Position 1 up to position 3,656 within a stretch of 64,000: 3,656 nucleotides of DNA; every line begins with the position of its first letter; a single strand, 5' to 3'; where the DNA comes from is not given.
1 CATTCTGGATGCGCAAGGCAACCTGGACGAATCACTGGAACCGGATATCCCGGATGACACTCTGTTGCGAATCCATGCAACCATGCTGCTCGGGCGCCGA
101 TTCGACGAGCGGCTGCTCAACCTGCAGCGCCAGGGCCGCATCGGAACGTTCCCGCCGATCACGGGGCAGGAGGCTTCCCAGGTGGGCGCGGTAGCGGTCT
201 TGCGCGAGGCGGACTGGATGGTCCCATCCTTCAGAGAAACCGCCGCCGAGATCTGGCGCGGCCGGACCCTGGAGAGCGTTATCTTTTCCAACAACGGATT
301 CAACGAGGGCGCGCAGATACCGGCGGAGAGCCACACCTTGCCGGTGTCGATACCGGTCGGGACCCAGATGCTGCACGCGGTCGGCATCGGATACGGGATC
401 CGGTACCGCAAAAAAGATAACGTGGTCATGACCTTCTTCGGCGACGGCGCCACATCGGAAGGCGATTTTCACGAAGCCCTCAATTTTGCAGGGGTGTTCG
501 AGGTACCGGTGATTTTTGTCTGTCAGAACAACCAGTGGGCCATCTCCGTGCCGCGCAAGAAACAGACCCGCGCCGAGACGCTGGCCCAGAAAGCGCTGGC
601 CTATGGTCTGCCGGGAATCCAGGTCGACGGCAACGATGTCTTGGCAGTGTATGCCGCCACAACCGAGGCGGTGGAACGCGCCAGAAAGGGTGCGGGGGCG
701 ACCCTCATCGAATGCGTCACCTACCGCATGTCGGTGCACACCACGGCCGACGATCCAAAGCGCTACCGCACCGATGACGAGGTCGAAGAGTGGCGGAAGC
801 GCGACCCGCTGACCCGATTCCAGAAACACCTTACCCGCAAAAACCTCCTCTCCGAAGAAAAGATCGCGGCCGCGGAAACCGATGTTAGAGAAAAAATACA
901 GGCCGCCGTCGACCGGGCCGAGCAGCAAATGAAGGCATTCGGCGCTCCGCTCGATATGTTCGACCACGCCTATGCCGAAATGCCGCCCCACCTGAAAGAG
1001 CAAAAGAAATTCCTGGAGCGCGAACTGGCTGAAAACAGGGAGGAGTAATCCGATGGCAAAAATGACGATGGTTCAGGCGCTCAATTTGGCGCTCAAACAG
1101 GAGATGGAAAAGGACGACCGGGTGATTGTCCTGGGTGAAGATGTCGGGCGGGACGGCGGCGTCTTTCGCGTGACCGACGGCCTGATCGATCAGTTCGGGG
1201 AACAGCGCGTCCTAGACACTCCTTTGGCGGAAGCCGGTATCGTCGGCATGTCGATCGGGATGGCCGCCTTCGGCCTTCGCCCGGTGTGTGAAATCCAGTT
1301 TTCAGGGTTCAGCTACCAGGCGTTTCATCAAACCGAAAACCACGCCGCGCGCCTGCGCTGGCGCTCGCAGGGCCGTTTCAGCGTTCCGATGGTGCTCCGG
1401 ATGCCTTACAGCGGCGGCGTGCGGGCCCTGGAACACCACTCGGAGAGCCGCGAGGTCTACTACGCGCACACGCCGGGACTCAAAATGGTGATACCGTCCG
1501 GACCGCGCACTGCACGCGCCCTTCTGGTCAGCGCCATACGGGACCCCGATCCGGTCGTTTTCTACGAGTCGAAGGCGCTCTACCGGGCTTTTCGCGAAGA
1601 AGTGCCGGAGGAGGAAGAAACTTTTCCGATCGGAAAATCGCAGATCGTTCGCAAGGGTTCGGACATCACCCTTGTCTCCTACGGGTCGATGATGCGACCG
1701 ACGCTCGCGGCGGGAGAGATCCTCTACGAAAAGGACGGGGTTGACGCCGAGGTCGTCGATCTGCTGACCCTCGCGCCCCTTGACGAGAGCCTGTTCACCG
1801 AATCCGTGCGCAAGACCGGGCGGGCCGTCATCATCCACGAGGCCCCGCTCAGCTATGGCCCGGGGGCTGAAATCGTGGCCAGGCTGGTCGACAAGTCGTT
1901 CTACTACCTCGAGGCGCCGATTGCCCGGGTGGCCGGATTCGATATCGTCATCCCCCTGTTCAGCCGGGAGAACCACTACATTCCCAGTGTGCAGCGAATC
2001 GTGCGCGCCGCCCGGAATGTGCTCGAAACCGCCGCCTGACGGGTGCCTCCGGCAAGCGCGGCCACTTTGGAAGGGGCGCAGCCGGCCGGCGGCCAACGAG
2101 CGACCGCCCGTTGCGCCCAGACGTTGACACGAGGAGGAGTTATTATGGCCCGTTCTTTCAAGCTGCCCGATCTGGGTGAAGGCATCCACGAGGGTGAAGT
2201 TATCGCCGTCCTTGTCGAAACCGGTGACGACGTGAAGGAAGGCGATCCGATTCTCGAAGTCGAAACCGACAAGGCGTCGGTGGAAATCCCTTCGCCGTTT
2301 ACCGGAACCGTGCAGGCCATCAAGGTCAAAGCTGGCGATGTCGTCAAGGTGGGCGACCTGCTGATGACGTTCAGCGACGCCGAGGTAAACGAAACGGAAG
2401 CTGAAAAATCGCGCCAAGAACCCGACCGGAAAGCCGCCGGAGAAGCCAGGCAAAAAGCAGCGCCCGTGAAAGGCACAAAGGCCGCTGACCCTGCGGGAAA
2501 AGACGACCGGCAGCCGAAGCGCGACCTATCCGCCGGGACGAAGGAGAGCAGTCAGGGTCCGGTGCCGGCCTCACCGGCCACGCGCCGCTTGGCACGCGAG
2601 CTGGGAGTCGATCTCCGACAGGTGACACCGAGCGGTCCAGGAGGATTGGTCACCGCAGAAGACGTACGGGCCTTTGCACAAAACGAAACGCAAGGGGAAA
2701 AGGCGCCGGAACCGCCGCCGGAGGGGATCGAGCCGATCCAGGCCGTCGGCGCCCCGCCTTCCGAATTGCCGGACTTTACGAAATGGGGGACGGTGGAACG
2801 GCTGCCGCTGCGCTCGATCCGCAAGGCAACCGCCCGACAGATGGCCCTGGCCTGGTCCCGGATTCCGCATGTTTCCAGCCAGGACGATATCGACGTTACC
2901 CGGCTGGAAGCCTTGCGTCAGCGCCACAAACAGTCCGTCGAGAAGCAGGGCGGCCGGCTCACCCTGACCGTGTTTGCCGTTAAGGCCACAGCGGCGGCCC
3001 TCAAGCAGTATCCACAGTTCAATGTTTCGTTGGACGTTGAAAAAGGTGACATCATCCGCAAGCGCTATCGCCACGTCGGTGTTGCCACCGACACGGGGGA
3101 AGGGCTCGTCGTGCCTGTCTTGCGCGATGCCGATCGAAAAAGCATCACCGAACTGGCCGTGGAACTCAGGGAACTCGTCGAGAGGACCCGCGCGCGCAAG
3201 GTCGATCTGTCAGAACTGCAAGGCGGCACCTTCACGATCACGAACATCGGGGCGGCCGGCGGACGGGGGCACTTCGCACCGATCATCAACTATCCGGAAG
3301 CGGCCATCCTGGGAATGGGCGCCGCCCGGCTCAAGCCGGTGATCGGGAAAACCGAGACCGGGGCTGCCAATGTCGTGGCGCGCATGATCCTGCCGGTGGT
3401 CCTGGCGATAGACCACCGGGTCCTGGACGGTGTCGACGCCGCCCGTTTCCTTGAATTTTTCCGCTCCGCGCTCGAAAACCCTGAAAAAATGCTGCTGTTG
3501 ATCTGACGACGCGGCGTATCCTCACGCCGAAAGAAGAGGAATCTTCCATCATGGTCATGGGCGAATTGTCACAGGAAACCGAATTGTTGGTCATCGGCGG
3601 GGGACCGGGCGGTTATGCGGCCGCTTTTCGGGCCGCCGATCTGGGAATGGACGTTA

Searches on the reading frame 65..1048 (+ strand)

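Call 19: search_protein_families(library=pfam, proteins=[window:65-1048:+], max_evalue=0.00001)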
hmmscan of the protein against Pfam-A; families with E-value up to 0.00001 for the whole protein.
window:65-1048:+ (327 aa): 1 family
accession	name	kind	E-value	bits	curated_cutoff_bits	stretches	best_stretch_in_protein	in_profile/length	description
PF00676.26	E1_dh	-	1e-89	300.9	22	1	6-289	3-295/300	Dehydrogenase E1 component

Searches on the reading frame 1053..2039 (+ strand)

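Call 19: search_protein_families(library=pfam, proteins=[window:1053-2039:+], max_evalue=0.00001)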
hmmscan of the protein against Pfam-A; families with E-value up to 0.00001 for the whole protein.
window:1053-2039:+ (328 aa): 2 families
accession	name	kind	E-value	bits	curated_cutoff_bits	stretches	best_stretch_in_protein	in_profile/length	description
PF02779.29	Transket_pyr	-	2.2e-41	141.8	27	1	3-178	2-173/174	Transketolase, pyrimidine binding domain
PF02780.25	Transketolase_C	-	3e-32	111.6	25.9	1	194-316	1-124/124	Transketolase, C-terminal domain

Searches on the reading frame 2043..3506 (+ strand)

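Call 19: search_protein_families(library=pfam, proteins=[window:2043-3506:+], max_evalue=0.00001)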
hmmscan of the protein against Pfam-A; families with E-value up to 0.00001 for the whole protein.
window:2043-3506:+ (487 aa): 4 families
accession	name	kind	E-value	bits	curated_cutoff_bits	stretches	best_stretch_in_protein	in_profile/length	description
PF00198.28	2-oxoacid_dh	-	2.4e-77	259.9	23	1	250-485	3-232/232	2-oxoacid dehydrogenases acyltransferase (catalytic domain)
PF00364.28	Biotin_lipoyl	-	4.6e-25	87.7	22.1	1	39-109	3-72/73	Biotin-requiring enzyme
PF02817.22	E3_binding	-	9.2e-16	58.2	23.7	1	174-209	1-36/36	e3 binding domain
PF13533.13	Biotin_lipoyl_2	-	1.5e-09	37.9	29.8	0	80-110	1-31/32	Biotin-lipoyl like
